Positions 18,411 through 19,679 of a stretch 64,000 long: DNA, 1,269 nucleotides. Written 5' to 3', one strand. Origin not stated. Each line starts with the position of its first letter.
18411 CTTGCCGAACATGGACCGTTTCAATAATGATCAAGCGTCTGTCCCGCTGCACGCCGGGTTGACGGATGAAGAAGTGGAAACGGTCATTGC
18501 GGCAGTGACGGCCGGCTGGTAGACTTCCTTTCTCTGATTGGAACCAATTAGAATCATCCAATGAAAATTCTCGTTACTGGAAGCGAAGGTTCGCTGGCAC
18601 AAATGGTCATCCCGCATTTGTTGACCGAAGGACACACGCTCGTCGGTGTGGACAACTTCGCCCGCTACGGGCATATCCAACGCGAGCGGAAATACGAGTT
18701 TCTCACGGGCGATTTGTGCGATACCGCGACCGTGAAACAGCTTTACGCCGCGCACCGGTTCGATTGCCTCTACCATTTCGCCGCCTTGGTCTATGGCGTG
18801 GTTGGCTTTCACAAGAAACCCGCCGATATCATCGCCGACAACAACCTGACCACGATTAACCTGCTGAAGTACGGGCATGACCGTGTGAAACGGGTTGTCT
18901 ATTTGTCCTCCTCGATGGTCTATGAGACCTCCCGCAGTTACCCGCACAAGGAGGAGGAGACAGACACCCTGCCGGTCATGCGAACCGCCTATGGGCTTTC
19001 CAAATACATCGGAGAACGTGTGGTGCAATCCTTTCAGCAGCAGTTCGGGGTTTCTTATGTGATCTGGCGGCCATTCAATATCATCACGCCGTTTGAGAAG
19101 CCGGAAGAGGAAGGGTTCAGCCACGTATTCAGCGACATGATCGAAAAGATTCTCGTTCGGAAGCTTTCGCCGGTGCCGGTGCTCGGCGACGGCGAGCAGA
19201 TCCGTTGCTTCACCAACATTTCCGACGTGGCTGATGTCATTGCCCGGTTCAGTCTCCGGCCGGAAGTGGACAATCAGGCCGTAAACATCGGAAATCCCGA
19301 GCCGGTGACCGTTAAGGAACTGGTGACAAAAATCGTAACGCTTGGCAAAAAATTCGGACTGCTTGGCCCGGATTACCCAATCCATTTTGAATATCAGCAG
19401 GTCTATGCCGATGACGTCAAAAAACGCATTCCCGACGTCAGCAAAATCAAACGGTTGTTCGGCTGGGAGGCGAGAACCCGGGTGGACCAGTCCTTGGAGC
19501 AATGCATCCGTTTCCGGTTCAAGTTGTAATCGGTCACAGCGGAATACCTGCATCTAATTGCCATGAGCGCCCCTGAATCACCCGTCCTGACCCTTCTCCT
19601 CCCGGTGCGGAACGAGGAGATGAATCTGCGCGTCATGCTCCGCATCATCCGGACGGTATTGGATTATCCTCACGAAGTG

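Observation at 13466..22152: Amino-sugar locus coupling a private KASIII-ACP-ketoreductase module to an Arn/Wbp-like nucleotide-sugar pathway and a GT-C transferase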

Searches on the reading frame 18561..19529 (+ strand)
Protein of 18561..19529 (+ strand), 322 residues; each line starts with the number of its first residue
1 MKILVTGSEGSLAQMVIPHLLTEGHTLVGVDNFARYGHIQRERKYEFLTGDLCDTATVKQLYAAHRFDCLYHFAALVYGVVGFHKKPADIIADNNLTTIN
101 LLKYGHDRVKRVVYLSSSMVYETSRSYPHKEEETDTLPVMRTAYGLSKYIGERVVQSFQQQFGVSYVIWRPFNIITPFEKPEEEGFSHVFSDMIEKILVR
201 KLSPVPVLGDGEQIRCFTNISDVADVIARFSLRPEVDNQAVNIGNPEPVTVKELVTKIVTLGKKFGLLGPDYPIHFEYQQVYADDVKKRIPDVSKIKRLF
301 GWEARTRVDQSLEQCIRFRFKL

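Call 3: search_protein_families(library=pfam, proteins=[window:18561-19529:+])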
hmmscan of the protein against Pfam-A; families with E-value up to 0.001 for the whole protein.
window:18561-19529:+ (322 aa): 6 families
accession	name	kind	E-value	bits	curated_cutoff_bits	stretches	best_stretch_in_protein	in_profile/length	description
PF01370.27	Epimerase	-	1.6e-47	162.4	20.9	1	3-244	1-240/240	NAD dependent epimerase/dehydratase family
PF16363.11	GDP_Man_Dehyd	-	1.3e-34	120.6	27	1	4-313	1-330/332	GDP-mannose 4,6 dehydratase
PF04321.23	RmlD_sub_bind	-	4.6e-11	42.8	27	1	1-164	1-145/287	RmlD substrate binding domain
PF07993.18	NAD_binding_4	-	1.4e-09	37.9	20.1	1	57-183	81-213/258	Male sterility protein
PF02719.21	Polysacc_synt_2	-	0.00011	21.9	20.2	0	3-117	1-128/293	Polysaccharide biosynthesis protein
PF13460.12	NAD_binding_10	-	0.00039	20.8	27.2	1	7-171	1-143/184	NAD(P)H-binding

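Call 4: search_protein_families(library=ncbifam, proteins=[window:18561-19529:+])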
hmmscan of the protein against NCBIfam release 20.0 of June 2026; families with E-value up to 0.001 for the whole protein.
window:18561-19529:+ (322 aa): 24 families
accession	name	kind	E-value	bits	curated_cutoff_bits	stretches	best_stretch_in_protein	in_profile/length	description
TIGR01179.1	galE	equivalog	2.6e-27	95.5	262.3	1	2-313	1-319/332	UDP-glucose 4-epimerase GalE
NF047922.1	GDPFucSynFcl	equivalog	1.3e-26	93.8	500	1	51-315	38-297/308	GDP-L-fucose synthase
TIGR01181.1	dTDP_gluc_dehyt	equivalog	2e-23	83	365.1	1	2-318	1-310/321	dTDP-glucose 4,6-dehydratase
TIGR04180.1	EDH_00030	hypoth_equivalog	1.2e-21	77.1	475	1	3-305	1-295/297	NAD-dependent 4,6-dehydratase LegB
NF008872.0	PRK11908.1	equivalog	4e-21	75.4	294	1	2-318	3-334/349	bifunctional UDP-4-keto-pentose/UDP-xylose synthase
NF005998.1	PRK08125.1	equivalog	1.5e-20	73.2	777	1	2-318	317-648/649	bifunctional UDP-4-amino-4-deoxy-L-arabinose formyltransferase/UDP-glucuronic acid oxidase ArnA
TIGR02197.1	heptose_epim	equivalog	3.7e-15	55.9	274.6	1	3-261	1-259/316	ADP-glyceromanno-heptose 6-epimerase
TIGR03466.1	HpnA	hypoth_equivalog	5.3e-14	51.8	367.65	1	1-177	1-173/327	hopanoid-associated sugar epimerase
NF007956.0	PRK10675.1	subfamily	3.4e-13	49.4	394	1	1-176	1-182/338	UDP-glucose 4-epimerase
NF007490.0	PRK10084.1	subfamily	3.7e-13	49.2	649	1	1-317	1-332/361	dTDP-glucose 4,6-dehydratase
TIGR01746.1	Thioester-redct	subfamily_domain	4.8e-13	49.1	213.35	1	64-263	86-282/371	thioester reductase domain-containing protein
NF007582.0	PRK10217.1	equivalog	2.8e-12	46.4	698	1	2-316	3-328/355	dTDP-glucose 4,6-dehydratase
TIGR01214.1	rmlD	equivalog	1.2e-10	41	224.05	1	2-231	1-197/285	dTDP-4-dehydrorhamnose reductase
NF011728.1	PRK15181.1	equivalog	2.5e-10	39.9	760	1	3-318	18-336/348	Vi polysaccharide biosynthesis UDP-N-acetylglucosaminuronic acid C-4 epimerase TviC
NF042422.1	oxyalk_red_OleD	equivalog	3.8e-10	39.6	580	1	1-259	1-247/329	2-alkyl-3-oxoalkanoate reductase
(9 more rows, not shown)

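Call 15: search_solved_structures(query=window:18561-19529:+, max_evalue=0.001, show_alignments=2)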
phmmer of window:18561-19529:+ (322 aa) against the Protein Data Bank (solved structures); distinct sequences matched with E-value up to 0.001: 120 (the best 60 are shown).
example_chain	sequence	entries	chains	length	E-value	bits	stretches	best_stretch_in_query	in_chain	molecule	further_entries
4zrm_A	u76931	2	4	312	1.5e-24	90.2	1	1-318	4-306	UDP-glucose 4-epimerase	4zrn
7ll6_A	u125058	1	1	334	4.1e-23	85.5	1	51-316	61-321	GDP-L-fucose synthase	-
4m55_A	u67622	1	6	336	1.4e-22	83.8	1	2-318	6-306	UDP-glucuronic acid decarboxylase 1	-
8du0_A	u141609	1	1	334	2e-22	83.3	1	51-315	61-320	GDP-L-fucose synthase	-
6bwl_A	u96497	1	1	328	4e-22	82.3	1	1-310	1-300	Pal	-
4lk3_A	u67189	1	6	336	4.9e-22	82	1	2-318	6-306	UDP-glucuronic acid decarboxylase 1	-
4gll_A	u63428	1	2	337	4.9e-22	82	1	2-318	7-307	UDP-glucuronic acid decarboxylase 1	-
2b69_A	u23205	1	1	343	5e-22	81.9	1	2-318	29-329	UDP-glucuronate decarboxylase 1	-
7ys8_A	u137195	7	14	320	6.6e-21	78.2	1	1-317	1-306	UDP-glucose 4-epimerase | UDP-glucose 4-epimerase along with EC 5.1.3.2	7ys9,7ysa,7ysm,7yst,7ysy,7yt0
8vr2_A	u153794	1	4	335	8.7e-21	77.9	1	2-312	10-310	NAD-dependent epimerase/dehydratase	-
6zl6_A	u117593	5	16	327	4.3e-20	75.6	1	1-267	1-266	Epimerase domain-containing protein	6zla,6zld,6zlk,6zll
8rdg_A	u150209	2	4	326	9.7e-20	74.4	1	1-317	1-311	SDR family NAD(P)-dependent oxidoreductase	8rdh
6zlj_A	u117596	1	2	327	1.6e-19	73.7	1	1-267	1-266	Epimerase domain-containing protein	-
8rdi_A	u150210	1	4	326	3.4e-19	72.6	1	1-317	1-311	SDR family NAD(P)-dependent oxidoreductase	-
5u4q_A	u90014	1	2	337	5.4e-19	72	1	1-246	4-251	dTDP-glucose 4,6-dehydratase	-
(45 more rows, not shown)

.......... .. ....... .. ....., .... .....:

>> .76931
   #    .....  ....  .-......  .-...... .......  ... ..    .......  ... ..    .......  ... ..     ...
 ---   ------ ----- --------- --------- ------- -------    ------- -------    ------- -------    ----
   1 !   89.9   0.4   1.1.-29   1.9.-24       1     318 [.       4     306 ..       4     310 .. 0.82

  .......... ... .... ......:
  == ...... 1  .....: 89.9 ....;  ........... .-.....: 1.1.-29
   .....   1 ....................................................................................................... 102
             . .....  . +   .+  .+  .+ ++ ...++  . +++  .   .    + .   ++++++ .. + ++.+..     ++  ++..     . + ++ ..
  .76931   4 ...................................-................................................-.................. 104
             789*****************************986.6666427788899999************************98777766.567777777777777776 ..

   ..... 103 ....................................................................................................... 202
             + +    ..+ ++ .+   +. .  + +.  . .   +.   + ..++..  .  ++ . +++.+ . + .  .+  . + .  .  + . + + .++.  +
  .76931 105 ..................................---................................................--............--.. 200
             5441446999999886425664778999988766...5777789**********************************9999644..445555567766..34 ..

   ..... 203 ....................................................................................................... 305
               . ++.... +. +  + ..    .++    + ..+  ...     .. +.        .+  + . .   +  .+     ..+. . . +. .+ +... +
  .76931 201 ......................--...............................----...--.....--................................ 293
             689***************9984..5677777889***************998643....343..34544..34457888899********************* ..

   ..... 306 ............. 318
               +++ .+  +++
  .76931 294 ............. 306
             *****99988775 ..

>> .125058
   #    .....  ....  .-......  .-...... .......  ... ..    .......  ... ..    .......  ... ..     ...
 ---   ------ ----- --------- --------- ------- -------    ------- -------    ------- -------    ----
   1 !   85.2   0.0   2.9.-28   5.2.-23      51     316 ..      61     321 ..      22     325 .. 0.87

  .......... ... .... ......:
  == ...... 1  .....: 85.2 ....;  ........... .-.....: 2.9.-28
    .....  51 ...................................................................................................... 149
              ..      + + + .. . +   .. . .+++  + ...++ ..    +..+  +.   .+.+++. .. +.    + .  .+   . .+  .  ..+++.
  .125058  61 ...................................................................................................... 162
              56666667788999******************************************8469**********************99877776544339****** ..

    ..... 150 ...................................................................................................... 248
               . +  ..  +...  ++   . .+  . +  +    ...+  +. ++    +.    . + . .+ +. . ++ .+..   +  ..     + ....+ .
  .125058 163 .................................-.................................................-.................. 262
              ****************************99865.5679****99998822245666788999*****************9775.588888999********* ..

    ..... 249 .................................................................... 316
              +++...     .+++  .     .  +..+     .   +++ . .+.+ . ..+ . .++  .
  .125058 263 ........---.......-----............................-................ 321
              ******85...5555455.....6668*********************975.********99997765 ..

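Call 36: find_homologous_proteins(query=window:18561-19529:+, max_evalue=1e-20)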
Query window:18561-19529:+ (322 aa): 1883 proteins with E <= 1e-20 among 3375 candidates; the best 120 are listed.
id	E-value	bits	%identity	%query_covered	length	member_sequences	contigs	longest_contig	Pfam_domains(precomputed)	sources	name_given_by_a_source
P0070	1.3e-198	677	92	100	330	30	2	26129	PF04321.24,PF16363.12,PF02719.22,PF07993.19,PF01370.28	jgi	jgi:nucleoside-diphosphate-sugar epimerase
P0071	2.9e-196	669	91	100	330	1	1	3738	PF04321.24,PF16363.12,PF01073.26,PF07993.19,PF01370.28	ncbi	-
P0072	1.3e-190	651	88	100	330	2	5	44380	PF04321.24,PF16363.12,PF07993.19,PF01370.28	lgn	-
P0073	2.5e-190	650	89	99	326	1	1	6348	PF04321.24,PF16363.12,PF07993.19,PF01370.28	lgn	-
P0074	3.3e-190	649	88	99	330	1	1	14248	PF04321.24,PF16363.12,PF02719.22,PF07993.19,PF13460.13,PF01370.28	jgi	jgi:nucleoside-diphosphate-sugar epimerase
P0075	2.2e-189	647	87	100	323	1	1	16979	PF04321.24,PF16363.12,PF07993.19,PF01370.28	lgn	-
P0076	9.5e-189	645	87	100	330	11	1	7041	PF04321.24,PF16363.12,PF07993.19,PF01370.28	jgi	-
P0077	2.5e-187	640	86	100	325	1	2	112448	PF04321.24,PF16363.12,PF07993.19,PF01370.28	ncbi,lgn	-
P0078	8.0e-187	638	84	100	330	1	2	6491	PF04321.24,PF16363.12,PF07993.19,PF13460.13,PF01370.28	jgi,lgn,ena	-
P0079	2.2e-186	637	85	100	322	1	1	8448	PF04321.24,PF16363.12,PF07993.19,PF01370.28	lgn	-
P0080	2.3e-185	633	86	100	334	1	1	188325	PF04321.24,PF16363.12,PF02719.22,PF01073.26,PF07993.19,PF01370.28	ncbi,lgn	ncbi:MAG: NAD(P)-dependent oxidoreductase [Verrucomicrobiota bacterium]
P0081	2.6e-185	633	85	100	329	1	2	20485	PF04321.24,PF16363.12,PF01073.26,PF07993.19,PF01370.28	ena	-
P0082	7.0e-185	632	84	100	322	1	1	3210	PF04321.24,PF16363.12,PF07993.19,PF01370.28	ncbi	-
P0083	7.7e-185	632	85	100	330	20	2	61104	PF04321.24,PF16363.12,PF07993.19,PF01370.28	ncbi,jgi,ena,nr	ncbi:MAG TPA: NAD-dependent epimerase/dehydratase family protein [Chthoniobacterales bacterium]|jgi:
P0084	8.3e-185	632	85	100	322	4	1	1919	PF04321.24,PF16363.12,PF02719.22,PF07993.19,PF01370.28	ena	-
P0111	5.8e-154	530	70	100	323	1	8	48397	PF04321.24,PF16363.12,PF07993.19,PF01370.28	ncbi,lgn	ncbi:MAG: NAD(P)-dependent oxidoreductase [Candidatus Nitrosocaldus sp.]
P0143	1.5e-149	516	67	100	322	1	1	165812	PF04321.24,PF16363.12,PF02719.22,PF07993.19,PF13460.13,PF01370.28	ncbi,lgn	-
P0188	4.1e-132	458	63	99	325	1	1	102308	PF04321.24,PF16363.12,PF07993.19,PF01370.28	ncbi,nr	ncbi:MAG: NAD-dependent epimerase/dehydratase family protein [Candidatus Altiarchaeales archaeon]|nr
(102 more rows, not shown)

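Call 37: find_encoding_contigs(protein=P0111, flank=8000, max_places=1)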
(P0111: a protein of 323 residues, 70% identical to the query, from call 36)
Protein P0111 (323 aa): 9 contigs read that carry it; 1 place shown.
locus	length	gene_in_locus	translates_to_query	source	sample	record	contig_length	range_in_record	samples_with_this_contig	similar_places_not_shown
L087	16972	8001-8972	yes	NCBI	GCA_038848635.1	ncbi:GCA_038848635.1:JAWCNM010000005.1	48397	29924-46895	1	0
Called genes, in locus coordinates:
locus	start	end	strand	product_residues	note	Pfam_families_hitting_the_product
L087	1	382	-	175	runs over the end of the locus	PF02493:MORN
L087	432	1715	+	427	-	PF13439:Glyco_transf_4, PF00534:Glycos_transf_1, PF13692:Glyco_trans_1_4, PF13524:Glyco_trans_1_2 (weak)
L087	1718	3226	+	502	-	PF01943:Polysacc_synt, PF01554:MatE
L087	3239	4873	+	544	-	PF13231:PMT_2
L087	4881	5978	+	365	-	PF01041:DegT_DnrJ_EryC1, PF00155:Aminotran_1_2 (weak), PF01053:Cys_Met_Meta_PP (weak), PF01212:Beta_elim_lyase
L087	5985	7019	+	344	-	PF13480:Acetyltransf_6 (faint)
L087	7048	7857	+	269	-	PF13489:Methyltransf_23, PF08241:Methyltransf_11, PF08242:Methyltransf_12, PF13649:Methyltransf_25, PF13847:Methyltransf_31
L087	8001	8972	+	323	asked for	PF01370:Epimerase, PF04321:RmlD_sub_bind, PF16363:GDP_Man_Dehyd, PF07993:NAD_binding_4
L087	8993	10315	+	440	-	PF02826:2-Hacid_dh_C (faint), PF03446:NAD_binding_2 (faint), PF03721:UDPG_MGDP_dh_N, PF00984:UDPG_MGDP_dh, PF03720:UDPG_MGDP_dh_C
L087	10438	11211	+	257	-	PF00535:Glycos_transf_2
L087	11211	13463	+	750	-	PF07690:MFS_1, PF01564:Spermine_synth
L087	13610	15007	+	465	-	PF02310:B12-binding, PF04055:Radical_SAM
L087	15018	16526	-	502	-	-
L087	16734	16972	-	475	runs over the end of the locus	PF02310:B12-binding, PF04055:Radical_SAM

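Call 38: find_encoding_contigs(protein=P0188, flank=8000, max_places=1)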
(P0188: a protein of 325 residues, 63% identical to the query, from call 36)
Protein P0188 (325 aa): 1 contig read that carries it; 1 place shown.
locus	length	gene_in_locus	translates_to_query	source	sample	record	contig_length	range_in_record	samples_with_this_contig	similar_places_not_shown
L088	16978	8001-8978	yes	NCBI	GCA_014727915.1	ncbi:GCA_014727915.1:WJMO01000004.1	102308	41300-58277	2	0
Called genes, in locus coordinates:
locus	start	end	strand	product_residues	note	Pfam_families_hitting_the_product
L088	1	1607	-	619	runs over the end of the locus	PF13522:GATase_6, PF13537:GATase_7, PF00733:Asn_synthase, PF06508:QueC (weak)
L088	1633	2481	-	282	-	PF00535:Glycos_transf_2, PF10111:Glyco_tranf_2_2, PF13506:Glyco_transf_21 (weak), PF13641:Glyco_tranf_2_3, PF13632:Glyco_trans_2_3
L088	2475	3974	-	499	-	PF02310:B12-binding, PF04055:Radical_SAM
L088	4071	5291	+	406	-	PF03721:UDPG_MGDP_dh_N, PF00984:UDPG_MGDP_dh, PF03720:UDPG_MGDP_dh_C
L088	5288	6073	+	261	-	PF00551:Formyl_trans_N, PF02911:Formyl_trans_C (weak)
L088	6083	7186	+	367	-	PF01041:DegT_DnrJ_EryC1, PF00155:Aminotran_1_2, PF01053:Cys_Met_Meta_PP (weak)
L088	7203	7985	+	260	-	PF00535:Glycos_transf_2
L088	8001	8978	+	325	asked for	PF01370:Epimerase, PF04321:RmlD_sub_bind, PF16363:GDP_Man_Dehyd, PF07993:NAD_binding_4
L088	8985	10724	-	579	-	PF13231:PMT_2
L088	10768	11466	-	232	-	PF00535:Glycos_transf_2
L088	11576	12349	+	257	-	PF00483:NTP_transferase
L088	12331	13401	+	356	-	PF01370:Epimerase, PF02719:Polysacc_synt_2, PF04321:RmlD_sub_bind (weak), PF16363:GDP_Man_Dehyd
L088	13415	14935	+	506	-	PF09594:GT87 (weak), PF13231:PMT_2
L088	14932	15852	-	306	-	PF02779:Transket_pyr, PF02780:Transketolase_C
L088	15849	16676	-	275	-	PF13292:DXP_synthase_N (weak), PF00456:Transketolase_N, PF09364:XFP_N (faint), PF00676:E1_dh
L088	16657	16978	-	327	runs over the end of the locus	PF00535:Glycos_transf_2, PF13641:Glyco_tranf_2_3 (weak)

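Call 39: find_encoding_contigs(protein=P0143, flank=8000, max_places=1)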
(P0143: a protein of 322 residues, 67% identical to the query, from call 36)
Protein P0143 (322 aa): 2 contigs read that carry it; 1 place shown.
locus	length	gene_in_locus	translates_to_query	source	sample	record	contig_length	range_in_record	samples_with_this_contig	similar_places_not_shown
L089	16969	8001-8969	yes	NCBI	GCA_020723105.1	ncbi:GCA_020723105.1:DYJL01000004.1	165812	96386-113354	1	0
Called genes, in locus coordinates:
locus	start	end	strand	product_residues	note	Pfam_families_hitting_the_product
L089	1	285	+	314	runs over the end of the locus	PF03372:Exo_endo_phos, PF23226:Exo_endo_phos_PGAP2IP (weak)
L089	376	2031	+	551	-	PF25840:Ulvan_lyase_N (weak)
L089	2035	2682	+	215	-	PF00881:Nitroreductase, PF14512:TM1586_NiRdase (weak), PF00881:Nitroreductase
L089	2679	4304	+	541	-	PF13231:PMT_2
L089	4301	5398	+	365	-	PF01041:DegT_DnrJ_EryC1, PF00155:Aminotran_1_2 (weak), PF01212:Beta_elim_lyase (weak)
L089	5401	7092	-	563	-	PF02543:Carbam_trans_N, PF00814:TsaD (weak), PF22521:HypF_C_2, PF16861:Carbam_trans_C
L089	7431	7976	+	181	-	PF00293:NUDIX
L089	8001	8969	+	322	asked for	PF01370:Epimerase, PF02719:Polysacc_synt_2 (faint), PF04321:RmlD_sub_bind, PF13460:NAD_binding_10 (weak), PF16363:GDP_Man_Dehyd, PF07993:NAD_binding_4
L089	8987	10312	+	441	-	PF02826:2-Hacid_dh_C (faint), PF03446:NAD_binding_2 (faint), PF03721:UDPG_MGDP_dh_N, PF00984:UDPG_MGDP_dh, PF03720:UDPG_MGDP_dh_C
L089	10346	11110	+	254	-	PF00535:Glycos_transf_2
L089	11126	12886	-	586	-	PF12717:Cnd1 (faint), PF13513:HEAT_EZ (faint), PF01602:Adaptin_N (faint), PF02985:HEAT (faint), PF13646:HEAT_2, PF00514:Arm (faint), PF03130:HEAT_PBS (faint), PF13646:HEAT_2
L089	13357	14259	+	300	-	PF13641:Glyco_tranf_2_3 (weak), PF00535:Glycos_transf_2, PF10111:Glyco_tranf_2_2 (faint)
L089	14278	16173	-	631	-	PF13522:GATase_6, PF13537:GATase_7, PF00733:Asn_synthase, PF24167:DUF7411 (weak)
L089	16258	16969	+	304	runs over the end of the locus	PF00535:Glycos_transf_2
